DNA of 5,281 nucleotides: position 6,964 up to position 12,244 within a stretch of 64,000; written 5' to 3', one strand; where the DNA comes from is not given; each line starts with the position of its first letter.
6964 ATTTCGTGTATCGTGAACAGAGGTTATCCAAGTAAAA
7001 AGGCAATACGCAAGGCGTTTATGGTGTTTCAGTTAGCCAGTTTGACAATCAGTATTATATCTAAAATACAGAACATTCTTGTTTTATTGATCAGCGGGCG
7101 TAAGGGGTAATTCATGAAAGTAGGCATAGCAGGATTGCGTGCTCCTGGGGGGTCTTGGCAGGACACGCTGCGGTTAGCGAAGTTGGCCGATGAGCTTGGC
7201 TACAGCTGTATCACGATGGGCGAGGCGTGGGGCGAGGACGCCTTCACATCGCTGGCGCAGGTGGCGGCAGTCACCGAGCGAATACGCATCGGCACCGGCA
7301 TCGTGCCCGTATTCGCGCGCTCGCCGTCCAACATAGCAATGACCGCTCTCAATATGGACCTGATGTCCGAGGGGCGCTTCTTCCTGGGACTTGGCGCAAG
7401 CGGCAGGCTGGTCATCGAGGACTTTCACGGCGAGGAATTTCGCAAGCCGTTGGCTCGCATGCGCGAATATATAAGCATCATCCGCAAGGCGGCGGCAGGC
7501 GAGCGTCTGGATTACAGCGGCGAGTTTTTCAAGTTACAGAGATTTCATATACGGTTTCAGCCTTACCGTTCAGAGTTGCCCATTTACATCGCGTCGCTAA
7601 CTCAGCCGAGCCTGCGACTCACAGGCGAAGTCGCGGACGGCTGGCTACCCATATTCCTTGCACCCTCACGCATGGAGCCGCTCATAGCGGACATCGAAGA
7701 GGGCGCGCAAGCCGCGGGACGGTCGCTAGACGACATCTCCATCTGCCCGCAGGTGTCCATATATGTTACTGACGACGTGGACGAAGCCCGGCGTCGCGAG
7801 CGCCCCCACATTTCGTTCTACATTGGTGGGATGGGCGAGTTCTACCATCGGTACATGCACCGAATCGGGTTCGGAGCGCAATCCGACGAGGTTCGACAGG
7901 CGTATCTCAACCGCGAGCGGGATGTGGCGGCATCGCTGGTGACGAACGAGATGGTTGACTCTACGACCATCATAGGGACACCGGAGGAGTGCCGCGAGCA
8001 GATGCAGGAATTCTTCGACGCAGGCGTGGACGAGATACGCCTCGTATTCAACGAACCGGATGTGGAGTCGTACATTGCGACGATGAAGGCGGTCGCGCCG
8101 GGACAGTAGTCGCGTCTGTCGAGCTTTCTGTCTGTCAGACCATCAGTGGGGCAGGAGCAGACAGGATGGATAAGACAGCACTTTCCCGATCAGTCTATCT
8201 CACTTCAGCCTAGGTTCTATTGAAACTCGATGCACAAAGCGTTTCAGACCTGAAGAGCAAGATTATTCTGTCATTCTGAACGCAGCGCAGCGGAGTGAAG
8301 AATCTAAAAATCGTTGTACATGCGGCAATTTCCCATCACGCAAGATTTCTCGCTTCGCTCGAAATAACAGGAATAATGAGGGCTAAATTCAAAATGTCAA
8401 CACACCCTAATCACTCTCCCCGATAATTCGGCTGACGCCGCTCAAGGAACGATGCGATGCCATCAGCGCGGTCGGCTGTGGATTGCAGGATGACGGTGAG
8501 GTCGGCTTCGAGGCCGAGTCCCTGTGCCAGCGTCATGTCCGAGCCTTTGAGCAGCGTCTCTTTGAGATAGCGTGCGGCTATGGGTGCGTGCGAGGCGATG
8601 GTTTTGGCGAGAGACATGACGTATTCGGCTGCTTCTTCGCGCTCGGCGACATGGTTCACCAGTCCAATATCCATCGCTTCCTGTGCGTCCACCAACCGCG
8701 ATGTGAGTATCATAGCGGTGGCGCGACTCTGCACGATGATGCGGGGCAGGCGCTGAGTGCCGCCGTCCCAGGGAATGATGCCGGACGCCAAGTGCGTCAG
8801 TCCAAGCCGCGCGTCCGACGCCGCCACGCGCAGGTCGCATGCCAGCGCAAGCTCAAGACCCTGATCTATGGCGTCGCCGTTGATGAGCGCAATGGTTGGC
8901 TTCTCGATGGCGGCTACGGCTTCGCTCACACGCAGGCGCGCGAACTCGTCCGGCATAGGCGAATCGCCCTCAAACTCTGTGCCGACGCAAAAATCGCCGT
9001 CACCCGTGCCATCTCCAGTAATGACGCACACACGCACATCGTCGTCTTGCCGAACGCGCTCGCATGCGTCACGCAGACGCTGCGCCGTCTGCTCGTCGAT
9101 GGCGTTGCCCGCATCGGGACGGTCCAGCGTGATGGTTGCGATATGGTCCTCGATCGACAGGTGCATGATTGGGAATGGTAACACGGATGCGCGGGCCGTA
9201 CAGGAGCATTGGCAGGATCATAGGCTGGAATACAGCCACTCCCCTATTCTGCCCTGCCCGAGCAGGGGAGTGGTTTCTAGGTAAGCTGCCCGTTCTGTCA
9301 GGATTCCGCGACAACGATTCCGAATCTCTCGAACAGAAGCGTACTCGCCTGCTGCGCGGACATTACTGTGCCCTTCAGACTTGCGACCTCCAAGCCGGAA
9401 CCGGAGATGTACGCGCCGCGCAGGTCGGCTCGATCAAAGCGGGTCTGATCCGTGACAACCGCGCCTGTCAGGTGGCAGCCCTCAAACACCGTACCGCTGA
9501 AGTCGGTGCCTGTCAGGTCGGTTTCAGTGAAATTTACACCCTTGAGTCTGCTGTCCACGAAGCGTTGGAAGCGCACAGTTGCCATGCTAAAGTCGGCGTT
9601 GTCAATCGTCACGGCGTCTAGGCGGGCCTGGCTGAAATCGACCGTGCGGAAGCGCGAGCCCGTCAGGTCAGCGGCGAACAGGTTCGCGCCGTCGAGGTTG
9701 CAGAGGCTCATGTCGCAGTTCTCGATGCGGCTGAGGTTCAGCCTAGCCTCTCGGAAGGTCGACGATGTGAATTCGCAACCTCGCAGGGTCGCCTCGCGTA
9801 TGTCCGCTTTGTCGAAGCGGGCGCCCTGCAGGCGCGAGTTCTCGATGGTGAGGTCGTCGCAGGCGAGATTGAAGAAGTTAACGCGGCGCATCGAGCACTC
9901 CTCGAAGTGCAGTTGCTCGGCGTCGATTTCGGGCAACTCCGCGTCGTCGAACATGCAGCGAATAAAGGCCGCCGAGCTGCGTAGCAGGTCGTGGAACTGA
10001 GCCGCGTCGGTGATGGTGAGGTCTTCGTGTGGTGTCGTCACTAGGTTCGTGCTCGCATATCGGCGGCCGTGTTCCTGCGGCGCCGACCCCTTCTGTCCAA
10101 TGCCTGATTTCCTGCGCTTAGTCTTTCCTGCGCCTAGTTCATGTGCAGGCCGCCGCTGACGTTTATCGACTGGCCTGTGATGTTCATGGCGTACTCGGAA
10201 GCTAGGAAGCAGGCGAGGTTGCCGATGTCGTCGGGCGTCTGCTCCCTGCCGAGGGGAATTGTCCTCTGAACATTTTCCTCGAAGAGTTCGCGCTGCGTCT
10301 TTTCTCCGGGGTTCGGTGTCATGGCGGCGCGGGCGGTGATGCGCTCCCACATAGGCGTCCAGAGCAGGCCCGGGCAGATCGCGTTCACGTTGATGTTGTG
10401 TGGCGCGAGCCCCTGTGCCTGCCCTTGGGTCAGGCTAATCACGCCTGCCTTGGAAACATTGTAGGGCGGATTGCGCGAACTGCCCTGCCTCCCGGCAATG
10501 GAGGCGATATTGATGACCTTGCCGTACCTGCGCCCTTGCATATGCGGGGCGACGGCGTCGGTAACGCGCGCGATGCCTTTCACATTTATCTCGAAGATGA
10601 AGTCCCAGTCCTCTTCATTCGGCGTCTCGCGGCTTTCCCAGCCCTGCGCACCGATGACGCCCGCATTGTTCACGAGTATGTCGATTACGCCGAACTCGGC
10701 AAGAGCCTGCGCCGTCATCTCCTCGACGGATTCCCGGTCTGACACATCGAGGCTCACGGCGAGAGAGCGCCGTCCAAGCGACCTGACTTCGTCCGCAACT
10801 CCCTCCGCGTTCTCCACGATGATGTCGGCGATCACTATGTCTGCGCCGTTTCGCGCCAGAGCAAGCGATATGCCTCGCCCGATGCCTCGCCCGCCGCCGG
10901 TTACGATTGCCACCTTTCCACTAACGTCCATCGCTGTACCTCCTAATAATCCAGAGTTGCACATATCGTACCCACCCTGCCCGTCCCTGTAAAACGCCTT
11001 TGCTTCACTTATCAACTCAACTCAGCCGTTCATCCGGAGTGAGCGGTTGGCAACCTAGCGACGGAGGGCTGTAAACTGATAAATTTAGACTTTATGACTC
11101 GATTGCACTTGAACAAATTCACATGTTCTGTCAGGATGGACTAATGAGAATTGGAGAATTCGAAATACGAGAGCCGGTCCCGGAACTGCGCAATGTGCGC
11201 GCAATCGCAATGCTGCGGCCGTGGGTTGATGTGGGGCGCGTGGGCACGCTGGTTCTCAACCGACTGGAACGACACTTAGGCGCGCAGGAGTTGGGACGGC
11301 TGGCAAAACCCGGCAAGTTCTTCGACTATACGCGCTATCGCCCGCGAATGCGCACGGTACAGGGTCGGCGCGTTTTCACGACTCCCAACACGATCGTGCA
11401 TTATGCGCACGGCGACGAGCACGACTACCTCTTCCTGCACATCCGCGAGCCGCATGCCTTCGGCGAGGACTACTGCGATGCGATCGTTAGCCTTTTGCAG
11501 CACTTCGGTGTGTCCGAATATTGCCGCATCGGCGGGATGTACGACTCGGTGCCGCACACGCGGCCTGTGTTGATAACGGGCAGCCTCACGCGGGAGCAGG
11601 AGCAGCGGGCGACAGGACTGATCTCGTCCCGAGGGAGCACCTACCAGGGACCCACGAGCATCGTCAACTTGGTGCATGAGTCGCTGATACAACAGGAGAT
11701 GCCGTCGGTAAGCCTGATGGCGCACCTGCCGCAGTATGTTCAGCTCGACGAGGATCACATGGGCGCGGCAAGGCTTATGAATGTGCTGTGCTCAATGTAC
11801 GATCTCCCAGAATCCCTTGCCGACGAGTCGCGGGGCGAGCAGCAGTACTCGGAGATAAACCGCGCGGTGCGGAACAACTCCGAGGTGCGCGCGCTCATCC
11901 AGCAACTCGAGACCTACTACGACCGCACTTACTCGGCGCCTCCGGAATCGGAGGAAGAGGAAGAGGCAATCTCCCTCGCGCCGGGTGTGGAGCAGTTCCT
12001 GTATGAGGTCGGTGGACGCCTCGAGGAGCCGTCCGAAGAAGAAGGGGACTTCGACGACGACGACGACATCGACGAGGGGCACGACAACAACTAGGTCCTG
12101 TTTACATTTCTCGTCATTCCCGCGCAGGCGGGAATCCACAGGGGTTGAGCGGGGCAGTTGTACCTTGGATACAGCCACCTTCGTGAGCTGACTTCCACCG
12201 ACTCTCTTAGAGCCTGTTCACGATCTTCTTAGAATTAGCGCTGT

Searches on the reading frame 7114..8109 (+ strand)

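Call 64: search_protein_families(library=pfam, proteins=[window:7114-8109:+], max_evalue=0.001)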
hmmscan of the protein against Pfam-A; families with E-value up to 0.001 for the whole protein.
window:7114-8109:+ (331 aa): 1 family
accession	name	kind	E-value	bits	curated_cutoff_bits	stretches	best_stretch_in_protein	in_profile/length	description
PF00296.26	Bac_luciferase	-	4.2e-84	283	27.9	1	10-307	17-314/314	Luciferase-like monooxygenase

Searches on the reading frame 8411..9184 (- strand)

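Call 64: search_protein_families(library=pfam, proteins=[window:8411-9184:-], max_evalue=0.001)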
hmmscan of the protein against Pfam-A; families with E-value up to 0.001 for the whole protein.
window:8411-9184:- (257 aa): 2 families
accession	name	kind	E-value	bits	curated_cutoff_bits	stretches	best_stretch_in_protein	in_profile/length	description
PF00378.25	ECH_1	-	7e-52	176.7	27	1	12-256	3-250/251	Enoyl-CoA hydratase/isomerase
PF16113.10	ECH_2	-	5.5e-22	79.1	27.2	1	16-194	2-186/335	Enoyl-CoA hydratase/isomerase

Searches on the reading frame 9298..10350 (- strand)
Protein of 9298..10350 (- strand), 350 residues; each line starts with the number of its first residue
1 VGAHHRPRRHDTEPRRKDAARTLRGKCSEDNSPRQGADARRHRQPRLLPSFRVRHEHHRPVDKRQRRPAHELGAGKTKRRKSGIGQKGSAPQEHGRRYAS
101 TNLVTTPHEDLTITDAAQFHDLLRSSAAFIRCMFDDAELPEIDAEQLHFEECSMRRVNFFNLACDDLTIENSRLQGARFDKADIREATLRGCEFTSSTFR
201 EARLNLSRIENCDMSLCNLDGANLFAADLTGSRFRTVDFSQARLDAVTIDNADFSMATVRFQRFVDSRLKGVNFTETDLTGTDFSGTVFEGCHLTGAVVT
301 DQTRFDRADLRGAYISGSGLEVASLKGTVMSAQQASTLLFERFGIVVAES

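Call 46: search_protein_families(library=ncbifam, proteins=[window:9298-10350:-], max_evalue=0.001)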
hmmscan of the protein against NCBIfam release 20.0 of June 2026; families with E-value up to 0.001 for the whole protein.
window:9298-10350:- (350 aa): 17 families
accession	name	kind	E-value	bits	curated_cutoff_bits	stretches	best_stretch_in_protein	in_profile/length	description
NF052603.1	penta_Alr5209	equivalog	2.1e-21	76.2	125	2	174-262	15-103/113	Alr5209 family pentapeptide repeat protein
NF047416.1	penta_HetL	equivalog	2e-16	60.1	260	2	158-259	14-115/218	heterocyst differentiation pentapeptide repeat protein HetL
NF000349.1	mfpA_AE000516.2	equivalog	2e-15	57.1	360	2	239-338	74-172/183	pentapeptide repeat protein MfpA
NF033086.2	penta_rpt_Qnr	equivalog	9.9e-15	54.8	240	1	130-348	3-210/211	Qnr family pentapeptide repeat protein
NF038182.1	penta_rpt_SmQnr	exception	4.2e-12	46.3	460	1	171-347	50-213/215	SmQnr family pentapeptide repeat protein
NF000421.1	penta_rpt_QnrVC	exception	2.7e-11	43.8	460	1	131-302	10-182/218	QnrVC family quinolone resistance pentapeptide repeat protein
NF012152.0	penta_rpt_QnrC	exception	3.4e-11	43.6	500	1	142-302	21-182/221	QnrC family quinolone resistance pentapeptide repeat protein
NF012151.0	penta_rpt_QnrAS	exception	4e-11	43.4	490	1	134-347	13-215/218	QnrAS family quinolone resistance pentapeptide repeat protein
NF011743.0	PRK15196.1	equivalog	4.3e-11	42.3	354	1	134-250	224-335/350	type III secretion system effector PipB2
NF011744.0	PRK15197.1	equivalog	7.6e-11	41.7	274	2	216-334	153-271/291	SPI-2 type III secretion system effector PipB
NF000071.4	penta_rpt_QnrA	exception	7e-10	39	450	0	149-244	18-104/218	QnrA family quinolone resistance pentapeptide repeat protein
NF000056.3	penta_rpt_QnrS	exception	2.7e-09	37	460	1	137-326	16-203/218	QnrS family quinolone resistance pentapeptide repeat protein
NF000420.1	penta_rpt_QnrB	exception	1.1e-08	35.3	460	0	262-326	13-77/214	QnrB family quinolone resistance pentapeptide repeat protein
NF000139.2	penta_rpt_QnrD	exception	1.2e-08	35.2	425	1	126-255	48-172/214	QnrD family quinolone resistance pentapeptide repeat protein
NF011904.1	PRK15377.1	subfamily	6.8e-08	31.3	500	0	141-221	18-99/606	type III secretion system effector HECT-type E3 ubiquitin transferase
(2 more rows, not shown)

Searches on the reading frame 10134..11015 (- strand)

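Call 46: search_protein_families(library=ncbifam, proteins=[window:10134-11015:-], max_evalue=0.001)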
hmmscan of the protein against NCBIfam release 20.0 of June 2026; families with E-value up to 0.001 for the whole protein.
window:10134-11015:- (293 aa): 230 families (the best 25 are shown)
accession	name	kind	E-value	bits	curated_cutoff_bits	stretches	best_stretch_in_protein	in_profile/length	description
NF005559.1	PRK07231.1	subfamily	7.7e-68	228.7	215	1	31-290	2-247/249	glucose 1-dehydrogenase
TIGR02415.1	23BDH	subfamily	2.7e-62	210.5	304.35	1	34-292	1-253/254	acetoin reductase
NF004198.0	PRK05653.1-3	equivalog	3.1e-62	210.3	296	1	31-292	5-248/248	3-oxoacyl-ACP reductase FabG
NF005472.0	PRK07067.1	equivalog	1.3e-61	208.4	338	1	29-292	2-256/257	L-iditol 2-dehydrogenase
NF009093.0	PRK12429.1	subfamily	3.5e-60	203.5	258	1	30-292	2-258/259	3-hydroxybutyrate dehydrogenase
TIGR03971.1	SDR_subfam_1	subfamily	2.2e-58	197.7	300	1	31-291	1-269/271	mycofactocin-coupled SDR family oxidoreductase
TIGR01830.1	3oxo_ACP_reduc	equivalog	1e-57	195.6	297.75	1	36-290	1-238/239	3-oxoacyl-[acyl-carrier-protein] reductase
NF005853.0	PRK07774.1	equivalog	9.4e-57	192.3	303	1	30-290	3-246/250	SDR family oxidoreductase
TIGR01963.1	PHB_DH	subfamily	1.1e-56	191.9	307.05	1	34-291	2-253/255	3-hydroxybutyrate dehydrogenase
NF004791.0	PRK06138.1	equivalog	4.9e-56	189.9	312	1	29-291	1-250/252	SDR family oxidoreductase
NF006080.0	PRK08226.1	equivalog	6.8e-56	189.6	356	1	31-289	4-252/263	SDR family oxidoreductase UcpA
NF006070.0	PRK08213.1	subfamily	8.9e-56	189.3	279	1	29-291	8-257/259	gluconate 5-dehydrogenase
NF009466.0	PRK12826.1-2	subfamily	2.1e-55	187.9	222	1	34-292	4-246/248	3-oxoacyl-ACP reductase FabG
TIGR03206.1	benzo_BadH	equivalog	4.7e-55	186.7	431.2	1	32-292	2-250/250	2-hydroxycyclohexanecarboxyl-CoA dehydrogenase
NF004197.0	PRK05653.1-1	equivalog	1.6e-53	181.9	332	1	29-292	3-248/249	3-oxoacyl-ACP reductase FabG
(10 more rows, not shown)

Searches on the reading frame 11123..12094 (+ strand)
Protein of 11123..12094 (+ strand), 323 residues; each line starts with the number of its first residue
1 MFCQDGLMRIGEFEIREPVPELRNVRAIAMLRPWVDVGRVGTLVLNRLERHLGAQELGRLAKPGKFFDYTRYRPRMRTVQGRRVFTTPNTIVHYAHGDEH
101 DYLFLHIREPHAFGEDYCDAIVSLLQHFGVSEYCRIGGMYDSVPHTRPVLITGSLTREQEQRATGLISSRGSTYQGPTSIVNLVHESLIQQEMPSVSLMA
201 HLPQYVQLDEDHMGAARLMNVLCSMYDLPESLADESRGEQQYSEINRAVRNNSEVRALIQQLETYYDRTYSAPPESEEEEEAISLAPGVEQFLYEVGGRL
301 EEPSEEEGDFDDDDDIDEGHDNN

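Call 46: search_protein_families(library=ncbifam, proteins=[window:11123-12094:+], max_evalue=0.001)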
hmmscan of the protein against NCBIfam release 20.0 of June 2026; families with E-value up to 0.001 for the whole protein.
window:11123-12094:+ (323 aa): 0 families

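Call 64: search_protein_families(library=pfam, proteins=[window:11123-12094:+], max_evalue=0.001)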
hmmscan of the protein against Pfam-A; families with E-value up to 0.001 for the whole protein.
window:11123-12094:+ (323 aa): 1 family
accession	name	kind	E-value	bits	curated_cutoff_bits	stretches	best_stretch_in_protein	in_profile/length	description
PF09754.15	PAC2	-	3.6e-34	118.9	25.8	1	31-229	2-194/215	PAC2 family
